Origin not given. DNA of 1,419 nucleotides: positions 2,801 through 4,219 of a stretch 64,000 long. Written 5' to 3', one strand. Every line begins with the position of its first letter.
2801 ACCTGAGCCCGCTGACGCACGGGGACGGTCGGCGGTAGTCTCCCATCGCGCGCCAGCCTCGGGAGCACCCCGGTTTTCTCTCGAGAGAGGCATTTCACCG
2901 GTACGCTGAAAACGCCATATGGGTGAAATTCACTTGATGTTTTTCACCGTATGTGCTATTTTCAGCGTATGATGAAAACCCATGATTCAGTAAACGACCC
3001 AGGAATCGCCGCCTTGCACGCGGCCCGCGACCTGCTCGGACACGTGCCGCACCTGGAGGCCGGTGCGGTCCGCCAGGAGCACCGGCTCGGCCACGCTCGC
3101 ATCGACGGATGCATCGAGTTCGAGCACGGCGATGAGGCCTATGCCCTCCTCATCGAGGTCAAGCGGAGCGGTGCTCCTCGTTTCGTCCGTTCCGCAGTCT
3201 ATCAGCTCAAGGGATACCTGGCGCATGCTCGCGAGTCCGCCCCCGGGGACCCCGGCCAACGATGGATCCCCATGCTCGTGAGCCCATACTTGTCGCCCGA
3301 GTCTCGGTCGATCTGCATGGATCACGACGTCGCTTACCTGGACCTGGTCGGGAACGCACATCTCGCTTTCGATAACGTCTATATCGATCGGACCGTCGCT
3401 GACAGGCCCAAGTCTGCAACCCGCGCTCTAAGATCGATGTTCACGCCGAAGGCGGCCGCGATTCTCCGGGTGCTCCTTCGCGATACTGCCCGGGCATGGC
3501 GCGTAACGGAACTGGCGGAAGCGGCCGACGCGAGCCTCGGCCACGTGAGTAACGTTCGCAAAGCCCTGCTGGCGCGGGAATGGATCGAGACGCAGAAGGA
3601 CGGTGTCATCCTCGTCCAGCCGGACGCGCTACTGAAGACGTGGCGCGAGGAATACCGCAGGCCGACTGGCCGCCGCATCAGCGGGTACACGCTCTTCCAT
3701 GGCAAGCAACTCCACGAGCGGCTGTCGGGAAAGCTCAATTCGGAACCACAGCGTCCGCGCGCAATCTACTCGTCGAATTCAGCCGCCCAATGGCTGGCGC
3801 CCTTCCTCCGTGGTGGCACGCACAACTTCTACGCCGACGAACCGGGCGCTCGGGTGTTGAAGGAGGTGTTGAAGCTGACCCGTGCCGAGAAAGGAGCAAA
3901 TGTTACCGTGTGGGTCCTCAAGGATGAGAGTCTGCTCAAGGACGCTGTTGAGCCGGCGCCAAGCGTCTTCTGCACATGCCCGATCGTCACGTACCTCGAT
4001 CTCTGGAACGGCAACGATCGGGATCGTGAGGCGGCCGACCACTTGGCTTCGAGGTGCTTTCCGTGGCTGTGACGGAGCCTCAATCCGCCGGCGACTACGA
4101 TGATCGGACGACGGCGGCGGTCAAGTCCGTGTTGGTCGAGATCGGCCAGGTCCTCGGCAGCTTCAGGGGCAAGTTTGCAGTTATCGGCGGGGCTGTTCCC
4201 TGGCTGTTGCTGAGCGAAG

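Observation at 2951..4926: Divergent AbiE-like pair whose wHTH partner carries an N-terminal PD-(D/E)xK-like nuclease motif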

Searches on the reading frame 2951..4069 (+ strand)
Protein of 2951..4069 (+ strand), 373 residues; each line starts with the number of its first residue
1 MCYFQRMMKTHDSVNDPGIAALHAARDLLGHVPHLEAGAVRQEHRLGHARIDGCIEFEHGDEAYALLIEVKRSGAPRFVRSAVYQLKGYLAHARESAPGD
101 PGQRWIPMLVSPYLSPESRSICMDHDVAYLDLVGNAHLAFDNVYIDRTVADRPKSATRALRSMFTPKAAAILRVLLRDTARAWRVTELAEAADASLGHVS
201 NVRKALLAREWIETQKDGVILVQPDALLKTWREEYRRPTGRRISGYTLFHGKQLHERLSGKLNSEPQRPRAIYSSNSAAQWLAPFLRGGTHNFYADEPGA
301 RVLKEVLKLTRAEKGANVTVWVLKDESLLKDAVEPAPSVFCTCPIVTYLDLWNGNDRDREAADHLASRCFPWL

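Call 3: search_protein_families(library=pfam, proteins=[window:2951-4069:+], max_evalue=0.1)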
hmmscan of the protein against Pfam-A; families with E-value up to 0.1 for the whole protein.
window:2951-4069:+ (373 aa): 7 families
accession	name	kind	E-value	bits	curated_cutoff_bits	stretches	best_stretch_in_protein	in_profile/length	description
PF09952.14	AbiEi_2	-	5.3e-05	24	21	1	221-368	2-140/143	Transcriptional regulator, AbiEi antitoxin, Type IV TA system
PF05732.17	RepL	-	0.0013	18.7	20.3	1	187-230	80-123/164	Firmicute plasmid replication protein (RepL)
PF25212.1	HVO_A0114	-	0.012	15.9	27.6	1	158-219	14-73/84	HVO_A0114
PF09339.16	HTH_IclR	-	0.018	15.2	22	1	167-214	4-50/52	IclR helix-turn-helix domain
PF01047.28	MarR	-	0.021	15.1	24.6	1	181-217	16-52/59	MarR family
PF12324.14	HTH_15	-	0.054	14.1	27.2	0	168-220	19-70/74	Helix-turn-helix domain of alkylmercury lyase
PF13545.12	HTH_Crp_2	-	0.065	13.6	27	0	186-228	26-68/70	Crp-like helix-turn-helix domain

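Call 4: search_protein_families(library=ncbifam, proteins=[window:2951-4069:+], max_evalue=0.1)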
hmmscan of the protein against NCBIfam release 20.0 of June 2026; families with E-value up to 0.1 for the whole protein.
window:2951-4069:+ (373 aa): 2 families
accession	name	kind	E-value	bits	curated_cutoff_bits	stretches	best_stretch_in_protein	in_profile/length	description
NF004638.0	PRK05988.1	equivalog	0.0098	15.7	198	0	5-59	15-69/159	formate dehydrogenase subunit gamma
NF003270.0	PRK04247.1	equivalog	0.045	12.8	216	1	62-132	170-234/250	endonuclease NucS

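Call 5: search_protein_families(library=padloc, proteins=[window:2951-4069:+], max_evalue=0.1)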
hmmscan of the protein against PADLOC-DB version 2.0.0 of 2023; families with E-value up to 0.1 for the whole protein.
window:2951-4069:+ (373 aa): 1 family
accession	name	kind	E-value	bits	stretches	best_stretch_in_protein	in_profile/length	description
PDLC00944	Cas4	-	0.049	11.8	0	40-96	54-112/177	Cas4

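Call 6: search_solved_structures(query=window:2951-4069:+, max_evalue=10, show_alignments=2)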
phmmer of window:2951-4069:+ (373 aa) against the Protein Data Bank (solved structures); distinct sequences matched with E-value up to 10: 0.

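Call 9: find_homologous_proteins(query=window:2951-4069:+)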
Query window:2951-4069:+ (373 aa): 1203 proteins with E <= 0.001 among 8000 candidates; the best 120 are listed.
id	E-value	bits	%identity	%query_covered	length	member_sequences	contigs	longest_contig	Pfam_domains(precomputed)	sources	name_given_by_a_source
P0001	4.2e-225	765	90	100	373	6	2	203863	-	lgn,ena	-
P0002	5.5e-219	745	90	98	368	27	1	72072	-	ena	-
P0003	7.1e-201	685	82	98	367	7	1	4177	PF09952.15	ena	-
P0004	4.1e-200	683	82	98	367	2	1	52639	-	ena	-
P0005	8.3e-198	675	80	98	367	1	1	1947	-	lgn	-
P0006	3.8e-197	673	80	98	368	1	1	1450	-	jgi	-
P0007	2.2e-189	647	77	98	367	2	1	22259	PF09952.15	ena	-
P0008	5.4e-188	643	78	98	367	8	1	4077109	PF09952.15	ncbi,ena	-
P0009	1.1e-186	639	78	98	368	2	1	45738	PF09952.15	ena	-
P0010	5.6e-186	636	77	98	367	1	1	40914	-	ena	-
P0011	4.3e-184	630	76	98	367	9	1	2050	-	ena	-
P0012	3.0e-181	621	76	98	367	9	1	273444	-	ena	-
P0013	5.3e-181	620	76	98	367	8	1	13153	-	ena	-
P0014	3.7e-180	617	74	98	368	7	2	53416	-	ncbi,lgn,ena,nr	ncbi:MAG: hypothetical protein OXT71_06410 [Acidobacteriota bacterium]|nr:hypothetical protein [Acid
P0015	3.9e-180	617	75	98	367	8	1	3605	-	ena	-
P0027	1.9e-175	602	73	98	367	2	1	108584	PF09952.15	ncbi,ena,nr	ncbi:MAG: type IV toxin-antitoxin system AbiEi family antitoxin [Gemmatimonadota bacterium]|nr:type 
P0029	3.6e-175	601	73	98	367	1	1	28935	PF09952.15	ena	-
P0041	6.1e-172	590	73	98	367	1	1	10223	PF09952.15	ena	-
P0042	6.2e-172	590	72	98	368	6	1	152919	PF09952.15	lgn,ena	-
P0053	1.9e-169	582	71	98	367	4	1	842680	PF09952.15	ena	-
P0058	1.9e-167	575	71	98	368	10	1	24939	PF09952.15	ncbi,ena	-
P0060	2.8e-167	575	72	93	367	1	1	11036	PF09952.15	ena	-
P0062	3.7e-167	574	70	98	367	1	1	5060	PF09952.15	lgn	-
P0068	4.4e-166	571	70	98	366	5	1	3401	PF09952.15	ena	-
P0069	6.8e-166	570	69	98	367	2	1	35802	PF09952.15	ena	-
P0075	3.2e-165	568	71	98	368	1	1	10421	PF09952.15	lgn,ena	-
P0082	1.7e-164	565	72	94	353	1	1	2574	PF09952.15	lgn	-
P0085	2.6e-163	562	70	95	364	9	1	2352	PF09952.15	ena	-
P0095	9.1e-161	553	66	99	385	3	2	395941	PF09952.15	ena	-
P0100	4.1e-160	551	66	99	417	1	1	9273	PF09952.15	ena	-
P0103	9.4e-160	550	65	99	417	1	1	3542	PF09952.15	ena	-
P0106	1.5e-158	546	66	98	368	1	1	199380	PF09952.15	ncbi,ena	-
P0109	2.6e-158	545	69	94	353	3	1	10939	PF09952.15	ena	-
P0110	4.0e-158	545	65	98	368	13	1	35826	PF09952.15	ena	-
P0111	1.1e-157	543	65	98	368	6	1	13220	PF09952.15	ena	-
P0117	6.1e-157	541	66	98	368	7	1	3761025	PF09952.15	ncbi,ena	-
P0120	2.2e-156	539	65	98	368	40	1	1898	PF09952.15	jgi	-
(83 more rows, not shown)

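Call 25: predict_structure(alignment_id=A1)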
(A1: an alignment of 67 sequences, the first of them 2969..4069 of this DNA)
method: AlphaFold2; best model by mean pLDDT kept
length: 367 residues; sequences in the alignment: 67
mean_pLDDT: 60.1   pTM: 0.45
mean pLDDT of the five models: 60.1, 57.1, 55.3, 49.0, 44.2
residues with pLDDT >= 90: 27; 70-90: 138; 50-70: 41; < 50: 161
segments of 3 or more residues with pLDDT < 50: 1-9, 145-156, 228-345, 347-356, 358-367
pLDDT, mean of each block of 10 residues (from residue 1): 34 82 84 70 77 87 85 87 77 66 86 87 87 85 50 49 68 85 83 79 80 78 52 31 31 32 32 29 28 40 38 38 33 34 47 46 42
secondary structure, 60 per line:
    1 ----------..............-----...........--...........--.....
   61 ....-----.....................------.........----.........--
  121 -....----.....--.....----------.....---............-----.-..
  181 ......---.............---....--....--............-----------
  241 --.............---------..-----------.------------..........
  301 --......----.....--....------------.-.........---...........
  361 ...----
elements in order: H11-24 E30-40 E43-53 E56-64 H70-90 E97-105 H110-118 E122-125 E130-134 E137-141 H152-156 H160-171 H179-186 H190-202 E206-209 E212-215 H218-229 H243-255 H291-300 E303-308 E313-317 H320-323 H338-346 H350-363

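Call 31: fold_search(model_id=the predicted structure, library=pdb)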
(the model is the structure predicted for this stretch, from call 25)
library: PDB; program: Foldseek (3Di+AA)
matches with E <= 10: 1536; with E <= 0.001: 5
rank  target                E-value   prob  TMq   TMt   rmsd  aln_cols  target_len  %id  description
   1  8em1_B                3.9e-04  1.00  0.25  0.19  15.2       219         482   16  Type IIS Restriction Endonuclease PaqCI, DNA Unbound (released 2023-03-22)
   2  5gke_A                4.9e-04  1.00  0.23  0.34   3.8       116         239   20  Structure of EndoMS-dsDNA1 complex (released 2016-11-02)
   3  2vld_A                6.5e-04  1.00  0.24  0.36   4.0       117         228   18  crystal structure of a repair endonuclease from Pyrococcus abyssi (released 2009-05-19)
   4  8em1_A                7.3e-04  1.00  0.24  0.18  16.0       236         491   16  Type IIS Restriction Endonuclease PaqCI, DNA Unbound (released 2023-03-22)
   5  2vld_B                7.7e-04  1.00  0.21  0.32   4.3       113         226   19  crystal structure of a repair endonuclease from Pyrococcus abyssi (released 2009-05-19)
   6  5gkj_B                1.8e-03  1.00  0.20  0.30   4.8       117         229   18  Structure of EndoMS in apo form (released 2016-11-02)
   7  2okf_A                2.3e-03  1.00  0.23  0.53   4.3       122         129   14  CRYSTAL STRUCTURE OF A FDXN ELEMENT EXCISION CONTROLLING FACTOR PROTEIN (AVA_3312) FROM ANABAENA VARIABILIS AT 1.60 A  (released 2007-01-30)
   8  4f0p_B                3.9e-03  1.00  0.21  0.17   5.2       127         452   13  MspJI Restriction Endonuclease - P31 Form (released 2012-08-08)
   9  7b5t_C                3.9e-03  0.97  0.20  0.31  33.2       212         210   10  S. agalactiae BusR transcription factor (released 2021-08-11)
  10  6xl1_A                5.5e-03  0.23  0.13  0.13  22.7       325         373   10  crystal structure of cA4-activated Card1(D294N) (released 2020-12-30)
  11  6k4y_M                6.2e-03  0.89  0.16  0.27  20.0       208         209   16  CryoEM structure of sigma appropriation complex (released 2019-08-07)
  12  1r7j                  9.3e-03  1.00  0.16  0.56   7.2        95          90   18  Crystal structure of the DNA-binding protein Sso10a from Sulfolobus solfataricus (released 2004-07-20)
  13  2wte_A                9.3e-03  0.92  0.20  0.31  13.5       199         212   15  The structure of the CRISPR-associated protein, Csa3, from Sulfolobus solfataricus at 1.8 angstrom resolution. (released 2010-09-22)
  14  7kk0                  1.1e-02  0.99  0.16  0.39  12.0       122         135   16  Crystal structure of the MarR family transcriptional regulator from Variovorax paradoxus bound to Catechol (released 2021-12-01)
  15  8epx_A                1.1e-02  0.98  0.24  0.19  19.4       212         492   17  Type IIS Restriction Endonuclease PaqCI, DNA bound (released 2023-03-22)
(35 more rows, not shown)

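Call 41: find_related_loci(query=A1, collection=genome_contigs, flank=4000)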
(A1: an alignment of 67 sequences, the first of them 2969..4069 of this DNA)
Query A1 (367 aa) in genome_contigs; peptide patterns used: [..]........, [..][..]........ (x = any residue, [..] = any of these).
383 stretches matched a pattern; 350 encode a relative of the query (tblastn E <= 1e-3); the best 80 are kept; 80 distinct loci.
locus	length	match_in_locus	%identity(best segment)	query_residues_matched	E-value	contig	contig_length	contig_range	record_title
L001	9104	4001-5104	99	1-367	0e+0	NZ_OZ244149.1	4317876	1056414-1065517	MAG: Candidatus Palauibacter sp. isolate 0d4ab03e-7888-48a4-aad6-e62ffb5e22cc chromosome 1, complete sequence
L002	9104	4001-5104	96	1-367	0e+0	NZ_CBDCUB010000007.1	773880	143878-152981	MAG: Candidatus Palauibacter sp. isolate cc05a73e-5b7f-4338-bfa9-6e459683daed contig_7, whole genome shotgun sequence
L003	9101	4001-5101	90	1-367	0e+0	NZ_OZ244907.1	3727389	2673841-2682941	MAG: Candidatus Palauibacter sp. isolate c5de0401-b7dc-4d82-98b5-efbda7d568cc chromosome 1, complete sequence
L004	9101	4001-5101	78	2-367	0e+0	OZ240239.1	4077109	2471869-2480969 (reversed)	MAG: Candidatus Latescibacterota bacterium isolate 9476a452-a56b-4094-aa10-7e41c1f40ab4 genome assembly, chromosome: 1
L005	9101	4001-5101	75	2-367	0e+0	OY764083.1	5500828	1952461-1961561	MAG: Acidobacteriota bacterium isolate 715e7d27-e149-44c2-9d7f-aa5f8d263fc4 genome assembly, chromosome: 1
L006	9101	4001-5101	76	2-367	0e+0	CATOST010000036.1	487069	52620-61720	MAG: uncultured Acidobacteriota bacterium isolate 29631d16-d1f7-496d-a963-fe4325465614 genome assembly, contig: contig_3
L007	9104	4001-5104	74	1-367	0e+0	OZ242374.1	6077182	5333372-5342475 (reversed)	MAG: Acidobacteriota bacterium isolate c92be0c8-fdd0-4eb5-bb74-4645c7abf429 genome assembly, chromosome: 1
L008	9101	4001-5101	75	2-367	0e+0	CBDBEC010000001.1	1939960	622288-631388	MAG: Longimicrobiales bacterium isolate bda4050e-511f-4aaa-a039-d0144e0c49ad genome assembly, contig: contig_1, whole ge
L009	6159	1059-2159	74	2-367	0e+0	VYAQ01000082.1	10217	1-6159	MAG: Gemmatimonadetes bacterium isolate SB0672_bin_21 NODE_1601_length_10217_cov_12.579610, whole genome shotgun sequenc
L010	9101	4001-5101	74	2-367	1e-180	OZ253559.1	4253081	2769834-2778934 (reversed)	MAG: Rhodothermales bacterium isolate 7a99c234-90a3-4290-b700-cd5a0c5b5078 genome assembly, chromosome: 1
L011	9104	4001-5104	73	1-367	5e-180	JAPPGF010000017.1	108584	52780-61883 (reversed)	MAG: Gemmatimonadota bacterium isolate RHO1_bin_49 NODE_392_length_108584_cov_69.329184, whole genome shotgun sequence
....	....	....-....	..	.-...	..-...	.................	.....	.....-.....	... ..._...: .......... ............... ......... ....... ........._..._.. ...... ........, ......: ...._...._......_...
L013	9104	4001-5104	74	1-367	1e-179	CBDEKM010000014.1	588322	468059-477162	MAG: bacterium isolate fecf1fe2-d5d3-4dbd-a99f-11e0e87e1ef0 genome assembly, contig: contig_14, whole genome shotgun seq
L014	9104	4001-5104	72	1-367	1e-178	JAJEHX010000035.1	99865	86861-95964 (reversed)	MAG: Candidatus Latescibacterota bacterium isolate p16x63bins.21 k141_758521, whole genome shotgun sequence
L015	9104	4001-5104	73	1-367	4e-178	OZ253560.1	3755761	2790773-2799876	MAG: bacterium isolate 97c2cdc3-07c5-4390-9168-6b920e0bec44 genome assembly, chromosome: 1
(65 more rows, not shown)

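Call 46: search_protein_families(library=pfam, alignment_id=A2, max_evalue=0.01)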
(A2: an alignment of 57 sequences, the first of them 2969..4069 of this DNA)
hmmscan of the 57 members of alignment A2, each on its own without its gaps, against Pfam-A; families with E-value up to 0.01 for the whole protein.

A. member 1, window:2969-4069:+ (367 aa): 2 families
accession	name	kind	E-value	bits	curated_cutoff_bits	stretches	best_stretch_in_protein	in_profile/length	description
PF09952.14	AbiEi_2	-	5.1e-05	24.1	21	1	215-362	2-140/143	Transcriptional regulator, AbiEi antitoxin, Type IV TA system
PF05732.17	RepL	-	0.0012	18.8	20.3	0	181-224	80-123/164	Firmicute plasmid replication protein (RepL)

B. families by the number of members that match (of 57 scanned): 10 families
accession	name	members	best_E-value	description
PF09952.14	AbiEi_2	43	5.3e-17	Transcriptional regulator, AbiEi antitoxin, Type IV TA system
PF09339.16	HTH_IclR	4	1.1e-05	IclR helix-turn-helix domain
PF12802.13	MarR_2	2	0.00036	MarR family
PF13545.12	HTH_Crp_2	1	5.5e-05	Crp-like helix-turn-helix domain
PF01325.25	Fe_dep_repress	1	0.00034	Iron dependent repressor, N-terminal DNA binding domain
PF01939.22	NucS_C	1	0.00036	Endonuclease NucS C-terminal domain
PF05732.17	RepL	1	0.0012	Firmicute plasmid replication protein (RepL)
PF13384.12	HTH_23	1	0.0014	Homeodomain-like domain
PF08774.17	VRR_NUC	1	0.0015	VRR-NUC domain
PF01047.28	MarR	1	0.0027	MarR family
